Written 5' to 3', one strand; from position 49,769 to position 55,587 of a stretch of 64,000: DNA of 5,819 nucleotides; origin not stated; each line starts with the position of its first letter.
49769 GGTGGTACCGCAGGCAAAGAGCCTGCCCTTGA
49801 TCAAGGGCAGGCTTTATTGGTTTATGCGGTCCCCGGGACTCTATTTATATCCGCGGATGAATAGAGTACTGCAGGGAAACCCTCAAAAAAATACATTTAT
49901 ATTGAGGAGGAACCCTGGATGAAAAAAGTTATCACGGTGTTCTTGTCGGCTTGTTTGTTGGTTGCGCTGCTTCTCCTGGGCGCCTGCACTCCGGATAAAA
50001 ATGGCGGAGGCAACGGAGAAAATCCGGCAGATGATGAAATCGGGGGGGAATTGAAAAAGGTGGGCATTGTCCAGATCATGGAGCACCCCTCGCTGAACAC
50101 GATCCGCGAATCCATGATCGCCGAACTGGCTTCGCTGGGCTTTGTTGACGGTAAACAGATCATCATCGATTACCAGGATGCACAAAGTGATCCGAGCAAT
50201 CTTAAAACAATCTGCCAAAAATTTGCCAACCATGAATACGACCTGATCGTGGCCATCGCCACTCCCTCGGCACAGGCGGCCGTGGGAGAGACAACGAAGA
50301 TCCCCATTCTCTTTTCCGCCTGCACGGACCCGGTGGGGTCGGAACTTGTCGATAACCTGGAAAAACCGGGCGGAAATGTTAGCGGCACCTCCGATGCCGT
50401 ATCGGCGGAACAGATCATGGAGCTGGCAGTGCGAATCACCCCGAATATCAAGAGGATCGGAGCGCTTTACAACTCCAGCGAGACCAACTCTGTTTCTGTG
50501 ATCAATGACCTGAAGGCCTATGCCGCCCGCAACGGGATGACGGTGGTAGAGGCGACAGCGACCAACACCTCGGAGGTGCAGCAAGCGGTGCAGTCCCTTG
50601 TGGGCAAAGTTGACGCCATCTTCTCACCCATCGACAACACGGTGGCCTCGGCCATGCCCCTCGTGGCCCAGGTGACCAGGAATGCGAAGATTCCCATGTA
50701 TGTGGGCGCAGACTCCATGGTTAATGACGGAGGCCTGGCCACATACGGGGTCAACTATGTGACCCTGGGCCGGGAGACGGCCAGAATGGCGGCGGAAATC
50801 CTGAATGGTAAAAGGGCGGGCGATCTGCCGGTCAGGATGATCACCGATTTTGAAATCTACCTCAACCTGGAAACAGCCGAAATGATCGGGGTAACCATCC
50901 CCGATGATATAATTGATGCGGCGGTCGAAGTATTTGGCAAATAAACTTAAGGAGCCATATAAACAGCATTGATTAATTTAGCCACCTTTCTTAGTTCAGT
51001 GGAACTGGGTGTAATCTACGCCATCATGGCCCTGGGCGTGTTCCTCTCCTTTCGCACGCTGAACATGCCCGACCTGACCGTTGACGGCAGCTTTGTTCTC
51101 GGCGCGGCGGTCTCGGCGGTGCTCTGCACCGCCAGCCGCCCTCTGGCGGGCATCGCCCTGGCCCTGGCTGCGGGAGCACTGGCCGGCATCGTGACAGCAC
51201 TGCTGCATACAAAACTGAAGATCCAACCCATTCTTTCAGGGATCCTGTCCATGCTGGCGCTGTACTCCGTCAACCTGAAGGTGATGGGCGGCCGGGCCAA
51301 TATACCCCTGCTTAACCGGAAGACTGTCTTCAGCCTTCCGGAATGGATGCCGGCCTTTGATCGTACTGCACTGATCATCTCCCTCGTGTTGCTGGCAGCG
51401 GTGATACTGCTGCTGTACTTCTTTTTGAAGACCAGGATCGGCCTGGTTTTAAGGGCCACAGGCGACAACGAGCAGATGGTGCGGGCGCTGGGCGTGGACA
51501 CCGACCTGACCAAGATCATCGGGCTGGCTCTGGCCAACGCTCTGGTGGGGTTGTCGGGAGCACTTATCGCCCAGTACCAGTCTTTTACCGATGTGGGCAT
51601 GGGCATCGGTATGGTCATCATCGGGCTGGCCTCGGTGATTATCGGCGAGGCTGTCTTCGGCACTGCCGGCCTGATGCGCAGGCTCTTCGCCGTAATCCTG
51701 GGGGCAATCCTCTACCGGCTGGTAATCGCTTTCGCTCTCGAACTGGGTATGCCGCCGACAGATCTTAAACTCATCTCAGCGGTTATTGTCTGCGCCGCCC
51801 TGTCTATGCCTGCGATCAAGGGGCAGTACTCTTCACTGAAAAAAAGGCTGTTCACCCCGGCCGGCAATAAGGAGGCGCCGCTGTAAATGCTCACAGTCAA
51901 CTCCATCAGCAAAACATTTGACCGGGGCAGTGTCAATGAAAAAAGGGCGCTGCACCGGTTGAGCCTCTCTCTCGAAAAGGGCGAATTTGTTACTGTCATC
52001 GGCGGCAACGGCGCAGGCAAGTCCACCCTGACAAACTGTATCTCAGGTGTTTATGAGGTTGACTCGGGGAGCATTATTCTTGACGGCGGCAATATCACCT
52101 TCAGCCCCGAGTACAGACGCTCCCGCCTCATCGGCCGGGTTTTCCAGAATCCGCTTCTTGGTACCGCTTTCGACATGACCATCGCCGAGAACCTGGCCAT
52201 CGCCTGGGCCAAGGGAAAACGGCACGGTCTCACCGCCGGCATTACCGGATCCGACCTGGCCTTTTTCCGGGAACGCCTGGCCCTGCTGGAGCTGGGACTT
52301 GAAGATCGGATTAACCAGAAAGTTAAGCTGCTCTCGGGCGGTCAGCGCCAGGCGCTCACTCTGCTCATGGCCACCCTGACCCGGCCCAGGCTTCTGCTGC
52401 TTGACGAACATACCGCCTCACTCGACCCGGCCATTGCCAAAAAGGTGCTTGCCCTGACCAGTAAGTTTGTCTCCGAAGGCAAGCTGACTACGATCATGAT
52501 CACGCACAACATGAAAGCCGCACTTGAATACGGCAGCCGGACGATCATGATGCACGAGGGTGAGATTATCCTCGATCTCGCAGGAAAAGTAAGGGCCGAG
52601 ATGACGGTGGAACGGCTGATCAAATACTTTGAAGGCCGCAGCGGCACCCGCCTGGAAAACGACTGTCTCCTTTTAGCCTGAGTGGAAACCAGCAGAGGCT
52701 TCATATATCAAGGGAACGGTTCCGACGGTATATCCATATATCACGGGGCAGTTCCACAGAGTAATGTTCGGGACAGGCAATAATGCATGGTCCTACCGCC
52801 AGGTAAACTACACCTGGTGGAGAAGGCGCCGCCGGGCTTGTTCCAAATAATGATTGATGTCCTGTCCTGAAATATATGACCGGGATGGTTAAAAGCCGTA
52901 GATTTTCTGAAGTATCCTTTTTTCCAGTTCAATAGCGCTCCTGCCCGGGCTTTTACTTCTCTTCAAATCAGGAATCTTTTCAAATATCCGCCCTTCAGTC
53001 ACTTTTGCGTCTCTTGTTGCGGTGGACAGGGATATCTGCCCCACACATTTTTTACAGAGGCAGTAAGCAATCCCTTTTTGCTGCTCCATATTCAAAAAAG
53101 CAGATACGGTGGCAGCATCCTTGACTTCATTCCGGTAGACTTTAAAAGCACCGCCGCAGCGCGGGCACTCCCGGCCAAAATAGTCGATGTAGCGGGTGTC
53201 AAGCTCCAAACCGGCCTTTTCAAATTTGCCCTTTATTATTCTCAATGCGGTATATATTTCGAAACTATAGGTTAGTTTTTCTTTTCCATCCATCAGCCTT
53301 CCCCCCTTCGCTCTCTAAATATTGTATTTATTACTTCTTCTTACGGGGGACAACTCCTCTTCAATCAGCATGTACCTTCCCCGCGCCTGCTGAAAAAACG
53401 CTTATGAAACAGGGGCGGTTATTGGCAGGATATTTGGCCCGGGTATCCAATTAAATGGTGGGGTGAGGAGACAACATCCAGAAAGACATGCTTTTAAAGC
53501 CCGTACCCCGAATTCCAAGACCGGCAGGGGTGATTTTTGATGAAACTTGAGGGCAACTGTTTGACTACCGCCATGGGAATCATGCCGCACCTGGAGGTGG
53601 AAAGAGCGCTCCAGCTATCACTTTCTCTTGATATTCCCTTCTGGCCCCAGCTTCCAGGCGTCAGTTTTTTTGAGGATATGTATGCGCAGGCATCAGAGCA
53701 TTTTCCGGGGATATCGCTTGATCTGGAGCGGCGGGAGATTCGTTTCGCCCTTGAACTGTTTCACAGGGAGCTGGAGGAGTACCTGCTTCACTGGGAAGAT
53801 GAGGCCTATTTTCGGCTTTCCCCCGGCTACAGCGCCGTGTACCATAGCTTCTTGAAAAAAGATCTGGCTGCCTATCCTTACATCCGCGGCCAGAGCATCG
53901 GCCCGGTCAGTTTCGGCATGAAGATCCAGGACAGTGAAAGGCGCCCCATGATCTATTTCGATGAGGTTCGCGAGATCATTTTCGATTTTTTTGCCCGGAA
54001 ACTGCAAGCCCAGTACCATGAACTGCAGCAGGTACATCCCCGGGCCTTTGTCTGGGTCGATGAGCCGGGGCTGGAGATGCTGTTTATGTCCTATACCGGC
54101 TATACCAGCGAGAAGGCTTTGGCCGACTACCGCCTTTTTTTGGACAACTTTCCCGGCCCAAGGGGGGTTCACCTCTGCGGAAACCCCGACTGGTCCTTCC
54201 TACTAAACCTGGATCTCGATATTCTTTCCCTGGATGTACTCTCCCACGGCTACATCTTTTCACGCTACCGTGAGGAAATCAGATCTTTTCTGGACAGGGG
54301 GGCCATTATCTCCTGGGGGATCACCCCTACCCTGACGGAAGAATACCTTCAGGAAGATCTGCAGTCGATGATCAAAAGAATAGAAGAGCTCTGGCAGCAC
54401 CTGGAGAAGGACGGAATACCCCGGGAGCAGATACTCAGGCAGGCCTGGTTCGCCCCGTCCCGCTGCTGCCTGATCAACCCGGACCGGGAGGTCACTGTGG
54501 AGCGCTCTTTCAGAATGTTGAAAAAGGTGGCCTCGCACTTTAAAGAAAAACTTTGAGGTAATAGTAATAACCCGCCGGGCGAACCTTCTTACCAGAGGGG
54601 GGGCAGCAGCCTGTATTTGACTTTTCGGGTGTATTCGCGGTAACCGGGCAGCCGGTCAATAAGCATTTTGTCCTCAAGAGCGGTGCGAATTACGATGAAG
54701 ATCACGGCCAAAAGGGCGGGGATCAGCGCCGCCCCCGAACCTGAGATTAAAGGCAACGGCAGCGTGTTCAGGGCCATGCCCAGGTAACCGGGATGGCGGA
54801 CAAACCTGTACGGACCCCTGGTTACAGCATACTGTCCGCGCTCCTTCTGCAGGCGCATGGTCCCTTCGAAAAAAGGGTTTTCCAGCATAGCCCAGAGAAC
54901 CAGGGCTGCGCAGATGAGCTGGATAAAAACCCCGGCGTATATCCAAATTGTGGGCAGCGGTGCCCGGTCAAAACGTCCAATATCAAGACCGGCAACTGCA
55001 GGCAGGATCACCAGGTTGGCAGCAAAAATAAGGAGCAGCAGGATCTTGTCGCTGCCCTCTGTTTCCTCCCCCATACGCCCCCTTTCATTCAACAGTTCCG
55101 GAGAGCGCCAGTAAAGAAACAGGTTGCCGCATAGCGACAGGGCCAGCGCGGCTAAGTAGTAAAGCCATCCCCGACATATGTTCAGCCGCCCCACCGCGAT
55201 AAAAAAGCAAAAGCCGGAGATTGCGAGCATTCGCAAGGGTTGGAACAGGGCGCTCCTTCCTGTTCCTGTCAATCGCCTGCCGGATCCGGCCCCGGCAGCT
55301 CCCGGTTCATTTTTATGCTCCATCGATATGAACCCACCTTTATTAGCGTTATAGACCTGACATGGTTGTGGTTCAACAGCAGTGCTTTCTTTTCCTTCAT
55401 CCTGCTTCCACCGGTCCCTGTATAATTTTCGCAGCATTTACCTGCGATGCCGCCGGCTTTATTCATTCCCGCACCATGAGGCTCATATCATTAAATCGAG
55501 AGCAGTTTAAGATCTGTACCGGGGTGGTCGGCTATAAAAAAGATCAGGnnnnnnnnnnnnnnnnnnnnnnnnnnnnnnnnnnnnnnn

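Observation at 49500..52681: T-box riboswitch controlling an uncharacterised COG2984/COG4120/COG1101 ABC transporter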

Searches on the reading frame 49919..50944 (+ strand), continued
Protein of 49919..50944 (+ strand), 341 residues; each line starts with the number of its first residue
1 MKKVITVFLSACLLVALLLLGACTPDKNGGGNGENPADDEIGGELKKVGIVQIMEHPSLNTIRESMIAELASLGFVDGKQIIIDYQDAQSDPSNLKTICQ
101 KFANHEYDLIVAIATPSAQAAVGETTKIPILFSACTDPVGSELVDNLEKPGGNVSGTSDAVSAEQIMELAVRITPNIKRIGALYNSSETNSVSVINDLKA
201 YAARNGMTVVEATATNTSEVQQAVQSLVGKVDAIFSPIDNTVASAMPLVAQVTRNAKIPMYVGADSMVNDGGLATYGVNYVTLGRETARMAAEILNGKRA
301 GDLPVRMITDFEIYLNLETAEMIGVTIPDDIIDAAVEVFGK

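Call 29: search_solved_structures(query=window:49919-50944:+, max_evalue=0.001, show_alignments=3)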
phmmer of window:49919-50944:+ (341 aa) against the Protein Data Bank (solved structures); distinct sequences matched with E-value up to 0.001: 3.
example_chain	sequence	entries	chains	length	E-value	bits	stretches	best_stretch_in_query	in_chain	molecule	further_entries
6hni_A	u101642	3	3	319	4.6e-76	259.4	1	29-329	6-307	ABC-type transport system, sugar-family extracellular solute-binding protein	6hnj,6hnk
3lkv_A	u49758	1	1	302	6.3e-68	232.7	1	43-335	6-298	uncharacterized CONSERVED DOMAIN PROTEIN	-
3lft_A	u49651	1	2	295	3.6e-65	223.7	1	47-338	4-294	uncharacterized protein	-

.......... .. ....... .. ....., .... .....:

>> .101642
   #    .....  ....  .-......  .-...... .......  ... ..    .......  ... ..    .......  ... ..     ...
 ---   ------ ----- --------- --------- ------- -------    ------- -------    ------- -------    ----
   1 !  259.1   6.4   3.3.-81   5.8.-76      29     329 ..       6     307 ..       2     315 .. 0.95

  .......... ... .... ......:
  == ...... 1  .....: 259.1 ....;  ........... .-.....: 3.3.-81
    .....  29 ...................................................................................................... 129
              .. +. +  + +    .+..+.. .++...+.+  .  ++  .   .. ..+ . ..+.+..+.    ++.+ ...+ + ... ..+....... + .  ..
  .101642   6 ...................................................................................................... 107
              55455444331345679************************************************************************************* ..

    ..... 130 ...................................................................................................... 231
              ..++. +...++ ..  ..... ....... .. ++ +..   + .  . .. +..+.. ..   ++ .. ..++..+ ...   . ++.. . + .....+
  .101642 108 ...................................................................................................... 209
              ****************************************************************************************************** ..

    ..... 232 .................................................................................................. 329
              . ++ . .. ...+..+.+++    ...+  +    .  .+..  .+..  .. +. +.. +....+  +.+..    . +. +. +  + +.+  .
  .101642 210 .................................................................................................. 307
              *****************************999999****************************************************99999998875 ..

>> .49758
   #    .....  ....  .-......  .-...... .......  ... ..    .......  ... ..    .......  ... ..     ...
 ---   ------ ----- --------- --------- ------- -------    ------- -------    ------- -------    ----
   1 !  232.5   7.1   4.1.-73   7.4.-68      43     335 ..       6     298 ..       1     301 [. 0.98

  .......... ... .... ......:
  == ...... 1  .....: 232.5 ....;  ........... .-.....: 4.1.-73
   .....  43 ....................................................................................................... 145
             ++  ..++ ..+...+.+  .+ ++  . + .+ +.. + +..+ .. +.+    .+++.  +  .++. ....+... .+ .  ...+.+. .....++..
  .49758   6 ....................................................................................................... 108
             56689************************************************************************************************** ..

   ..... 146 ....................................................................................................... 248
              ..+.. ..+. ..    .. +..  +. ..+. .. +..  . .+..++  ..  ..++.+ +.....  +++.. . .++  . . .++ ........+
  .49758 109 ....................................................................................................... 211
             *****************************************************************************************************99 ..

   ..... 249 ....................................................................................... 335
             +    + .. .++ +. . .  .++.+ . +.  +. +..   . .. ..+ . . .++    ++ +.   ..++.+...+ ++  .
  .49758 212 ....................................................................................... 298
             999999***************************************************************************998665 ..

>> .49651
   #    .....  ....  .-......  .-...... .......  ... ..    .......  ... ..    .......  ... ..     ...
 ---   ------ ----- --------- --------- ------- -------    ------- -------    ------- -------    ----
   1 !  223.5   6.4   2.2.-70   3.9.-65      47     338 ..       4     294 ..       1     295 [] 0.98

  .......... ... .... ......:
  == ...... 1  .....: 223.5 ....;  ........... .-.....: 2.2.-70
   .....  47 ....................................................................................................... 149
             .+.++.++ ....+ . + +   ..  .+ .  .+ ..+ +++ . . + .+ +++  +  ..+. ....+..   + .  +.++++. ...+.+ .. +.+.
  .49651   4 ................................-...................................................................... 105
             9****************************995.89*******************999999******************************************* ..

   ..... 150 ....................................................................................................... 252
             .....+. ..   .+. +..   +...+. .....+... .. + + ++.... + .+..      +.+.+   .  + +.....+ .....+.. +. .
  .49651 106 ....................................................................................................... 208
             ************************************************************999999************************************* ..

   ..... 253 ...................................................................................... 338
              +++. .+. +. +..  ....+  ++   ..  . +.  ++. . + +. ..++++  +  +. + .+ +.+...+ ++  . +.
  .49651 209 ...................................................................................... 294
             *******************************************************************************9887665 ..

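Call 46: find_encoding_contigs(protein=P0001, flank=10000, max_places=3)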
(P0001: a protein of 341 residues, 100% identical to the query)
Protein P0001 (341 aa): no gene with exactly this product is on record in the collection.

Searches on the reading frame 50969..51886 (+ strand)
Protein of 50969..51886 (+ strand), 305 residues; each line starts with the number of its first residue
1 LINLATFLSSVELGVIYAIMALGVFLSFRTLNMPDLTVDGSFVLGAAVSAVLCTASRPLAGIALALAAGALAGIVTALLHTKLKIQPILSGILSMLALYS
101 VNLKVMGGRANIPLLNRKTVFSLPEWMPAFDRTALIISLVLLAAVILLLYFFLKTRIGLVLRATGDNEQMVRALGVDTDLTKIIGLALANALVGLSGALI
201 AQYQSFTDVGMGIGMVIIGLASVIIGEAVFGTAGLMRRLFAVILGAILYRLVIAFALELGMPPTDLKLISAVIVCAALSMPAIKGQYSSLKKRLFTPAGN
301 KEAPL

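Call 6: search_protein_families(library=pfam, proteins=[window:50969-51886:+])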
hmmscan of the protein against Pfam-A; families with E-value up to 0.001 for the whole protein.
window:50969-51886:+ (305 aa): 1 family
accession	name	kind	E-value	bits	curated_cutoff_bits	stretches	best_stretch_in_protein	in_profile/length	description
PF02653.21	BPD_transp_2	-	1.4e-34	119.9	26.8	1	12-276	7-268/269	Branched-chain amino acid transport system / permease component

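Call 7: search_protein_families(library=ncbifam, proteins=[window:50969-51886:+])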
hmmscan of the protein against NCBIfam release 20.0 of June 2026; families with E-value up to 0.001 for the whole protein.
window:50969-51886:+ (305 aa): 9 families
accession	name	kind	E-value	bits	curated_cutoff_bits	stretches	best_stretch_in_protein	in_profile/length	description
NF011961.0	PRK15432.1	equivalog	6.1e-10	38.8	388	1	14-264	44-287/344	autoinducer 2 ABC transporter permease LsrC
NF007067.0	PRK09512.1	equivalog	6.4e-10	38.7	398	1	14-251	53-287/321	ribose ABC transporter permease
TIGR03622.1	urea_t_UrtB_arc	equivalog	1.3e-07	31.3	374.25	1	18-252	15-260/284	urea ABC transporter, permease protein UrtB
NF007014.0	PRK09478.1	equivalog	3.2e-07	30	386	1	62-284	109-331/336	galactose/methyl galactoside ABC transporter permease MglC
NF047929.1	ABC_B6_perm_2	equivalog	8.3e-07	28.5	400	1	19-199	58-248/337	putative B6 ABC transporter permease subunit 2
TIGR03408.1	urea_trans_UrtC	equivalog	3.1e-06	27.1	296.2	1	61-281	92-307/313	urea ABC transporter permease subunit UrtC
TIGR03409.1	urea_trans_UrtB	equivalog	1.1e-05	25.3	250.3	1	7-231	4-242/291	urea ABC transporter permease subunit UrtB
NF008630.0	PRK11618.1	equivalog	0.00036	19.8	363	1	7-247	45-278/331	galactofuranose ABC transporter, permease protein YjfF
NF047928.1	ABC_B6_perm_1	equivalog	0.00077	18.7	465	0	7-258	9-264/311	putative B6 ABC transporter permease subunit 1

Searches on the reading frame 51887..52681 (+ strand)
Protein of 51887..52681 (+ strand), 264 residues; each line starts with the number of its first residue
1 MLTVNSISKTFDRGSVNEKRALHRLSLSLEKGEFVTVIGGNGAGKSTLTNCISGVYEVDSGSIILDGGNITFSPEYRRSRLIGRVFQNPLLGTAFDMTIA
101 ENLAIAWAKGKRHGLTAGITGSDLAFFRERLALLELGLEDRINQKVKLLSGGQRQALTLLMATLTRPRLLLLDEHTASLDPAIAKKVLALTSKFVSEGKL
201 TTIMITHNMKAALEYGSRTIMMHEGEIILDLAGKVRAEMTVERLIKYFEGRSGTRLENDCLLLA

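Call 6: search_protein_families(library=pfam, proteins=[window:51887-52681:+])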
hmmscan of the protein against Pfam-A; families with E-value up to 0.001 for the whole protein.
window:51887-52681:+ (264 aa): 3 families
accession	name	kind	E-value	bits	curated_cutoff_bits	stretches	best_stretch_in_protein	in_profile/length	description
PF00005.33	ABC_tran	-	2.5e-27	96.6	25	1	22-177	1-137/137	ABC transporter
PF13304.12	AAA_21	-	5.2e-09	37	27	1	125-209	213-300/304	AAA domain, putative AbiEii toxin, Type IV TA system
PF02463.25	SMC_N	-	1e-06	28.8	40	0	146-214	134-206/220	RecF/RecN/SMC N terminal domain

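Call 7: search_protein_families(library=ncbifam, proteins=[window:51887-52681:+])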
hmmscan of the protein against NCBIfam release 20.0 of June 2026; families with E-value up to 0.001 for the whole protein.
window:51887-52681:+ (264 aa): 188 families (the best 25 are shown)
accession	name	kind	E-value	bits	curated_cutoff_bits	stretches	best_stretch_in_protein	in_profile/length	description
TIGR03375.1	type_I_sec_LssB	subfamily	5.6e-37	127.4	693.1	1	17-230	478-682/696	type I secretion system permease/ATPase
TIGR04521.1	ECF_ATPase_2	equivalog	6.5e-36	123.9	330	1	3-230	2-226/279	energy-coupling factor transporter ATPase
TIGR02315.1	ABC_phnC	equivalog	7.3e-36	123.8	266.1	1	1-242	1-239/243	phosphonate ABC transporter ATP-binding protein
TIGR03864.1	PQQ_ABC_ATP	hypoth_equivalog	6e-35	120.8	302.25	1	17-249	12-233/236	ABC transporter, ATP-binding subunit, PQQ-dependent alcohol dehydrogenase system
TIGR04520.1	ECF_ATPase_1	equivalog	1.4e-34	119.7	315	1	4-230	3-217/269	energy-coupling factor transporter ATPase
NF006987.0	PRK09452.1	equivalog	4e-32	111.3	482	1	2-228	18-227/378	spermidine/putrescine ABC transporter ATP-binding protein PotA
TIGR03411.1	urea_trans_UrtD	equivalog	9.5e-32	110.6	304.1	1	2-230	3-223/242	urea ABC transporter ATP-binding protein UrtD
TIGR02857.1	CydD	equivalog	1.3e-31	110.2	435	1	18-213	334-521/529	thiol reductant ABC exporter subunit CydD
NF007027.0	PRK09493.1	equivalog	1.6e-31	109.5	379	1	4-234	4-221/240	glutamine ABC transporter ATP-binding protein GlnQ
NF038007.1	ABC_ATP_DarD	equivalog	2.1e-31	109.1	375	1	1-226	1-217/218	darobactin export ABC transporter ATP-binding protein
TIGR03265.1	PhnT2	equivalog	2.3e-31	109.3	457.7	1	2-227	5-213/353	putative 2-aminoethylphosphonate ABC transporter ATP-binding protein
NF010156.0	PRK13635.1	equivalog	1.3e-30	106.5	392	1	16-228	17-219/279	energy-coupling factor ABC transporter ATP-binding protein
TIGR03410.1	urea_trans_UrtE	equivalog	1.8e-30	106.1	285.8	1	18-243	12-226/230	urea ABC transporter ATP-binding subunit UrtE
TIGR03608.1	L_ocin_972_ABC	subfamily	2e-30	105.8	254.85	1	16-212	8-197/206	putative bacteriocin export ABC transporter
TIGR00968.1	3a0106s01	subfamily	2.3e-30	105.8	342.75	1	4-228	3-210/237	sulfate ABC transporter ATP-binding protein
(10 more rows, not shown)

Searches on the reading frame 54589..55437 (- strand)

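Call 6: search_protein_families(library=pfam, proteins=[window:54589-55437:-])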
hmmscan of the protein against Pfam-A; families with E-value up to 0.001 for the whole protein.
window:54589-55437:- (282 aa): 2 families
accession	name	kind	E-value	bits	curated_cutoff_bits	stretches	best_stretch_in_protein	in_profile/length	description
PF04140.19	ICMT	-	1.7e-09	38.4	24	1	174-260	6-94/95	Isoprenylcysteine carboxyl methyltransferase (ICMT) family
PF04191.18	PEMT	-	4.6e-09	37.1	25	1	170-259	10-98/105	Phospholipid methyltransferase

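Call 7: search_protein_families(library=ncbifam, proteins=[window:54589-55437:-])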
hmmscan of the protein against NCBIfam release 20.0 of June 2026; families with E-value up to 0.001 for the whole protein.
window:54589-55437:- (282 aa): 2 families
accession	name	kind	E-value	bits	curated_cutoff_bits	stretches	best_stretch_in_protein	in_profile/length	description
NF040696.1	isopcys_mtase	equivalog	1.7e-08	34.6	160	1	124-279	32-188/190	protein-S-isoprenylcysteine O-methyltransferase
NF045656.1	MeththiolMtaseMddA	equivalog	1.1e-06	28.2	270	1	207-275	168-235/238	methanethiol S-methyltransferase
